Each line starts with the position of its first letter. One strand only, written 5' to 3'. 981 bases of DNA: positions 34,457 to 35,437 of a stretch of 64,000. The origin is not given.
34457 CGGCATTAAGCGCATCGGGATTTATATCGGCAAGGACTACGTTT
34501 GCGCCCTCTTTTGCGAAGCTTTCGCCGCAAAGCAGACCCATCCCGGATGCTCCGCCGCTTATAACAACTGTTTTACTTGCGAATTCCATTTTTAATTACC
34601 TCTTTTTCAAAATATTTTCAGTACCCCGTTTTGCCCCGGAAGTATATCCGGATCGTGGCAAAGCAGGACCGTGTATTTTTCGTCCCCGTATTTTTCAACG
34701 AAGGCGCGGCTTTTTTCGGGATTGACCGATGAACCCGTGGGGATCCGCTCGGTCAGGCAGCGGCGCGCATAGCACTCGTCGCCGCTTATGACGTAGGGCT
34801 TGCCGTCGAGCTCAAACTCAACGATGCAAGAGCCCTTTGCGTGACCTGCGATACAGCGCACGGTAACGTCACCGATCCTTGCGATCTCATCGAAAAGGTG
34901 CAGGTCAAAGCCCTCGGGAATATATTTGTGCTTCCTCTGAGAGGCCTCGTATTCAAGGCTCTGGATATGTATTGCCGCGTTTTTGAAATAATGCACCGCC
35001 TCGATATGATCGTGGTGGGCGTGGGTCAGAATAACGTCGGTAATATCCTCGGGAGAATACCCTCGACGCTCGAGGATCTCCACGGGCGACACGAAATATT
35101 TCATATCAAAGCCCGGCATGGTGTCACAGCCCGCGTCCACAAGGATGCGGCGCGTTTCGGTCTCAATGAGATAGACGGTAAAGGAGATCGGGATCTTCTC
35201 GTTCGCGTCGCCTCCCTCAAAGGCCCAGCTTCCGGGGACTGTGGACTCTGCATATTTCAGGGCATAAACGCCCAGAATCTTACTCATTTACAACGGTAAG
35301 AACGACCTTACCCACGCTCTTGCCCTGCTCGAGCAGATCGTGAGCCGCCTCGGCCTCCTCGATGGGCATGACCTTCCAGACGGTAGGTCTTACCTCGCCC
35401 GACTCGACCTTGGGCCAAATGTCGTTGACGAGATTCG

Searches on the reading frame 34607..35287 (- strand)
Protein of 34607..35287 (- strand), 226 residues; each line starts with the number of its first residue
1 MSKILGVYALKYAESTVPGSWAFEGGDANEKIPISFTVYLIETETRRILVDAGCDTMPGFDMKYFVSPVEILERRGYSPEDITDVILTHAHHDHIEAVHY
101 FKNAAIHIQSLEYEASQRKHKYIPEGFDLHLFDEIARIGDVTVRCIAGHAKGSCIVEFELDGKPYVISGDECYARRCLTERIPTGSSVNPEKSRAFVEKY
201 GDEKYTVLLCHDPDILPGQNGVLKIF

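Call 40: search_protein_families(library=pfam, proteins=[window:34607-35287:-], max_evalue=0.001)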
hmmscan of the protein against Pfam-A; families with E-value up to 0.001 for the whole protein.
window:34607-35287:- (226 aa): 2 families
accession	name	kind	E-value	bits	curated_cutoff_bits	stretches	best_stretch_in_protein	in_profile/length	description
PF00753.33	Lactamase_B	-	7e-19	69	22.7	1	38-208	8-192/196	Metallo-beta-lactamase superfamily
PF12706.13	Lactamase_B_2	-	1.2e-05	25.4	27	1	46-106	1-53/200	Beta-lactamase superfamily domain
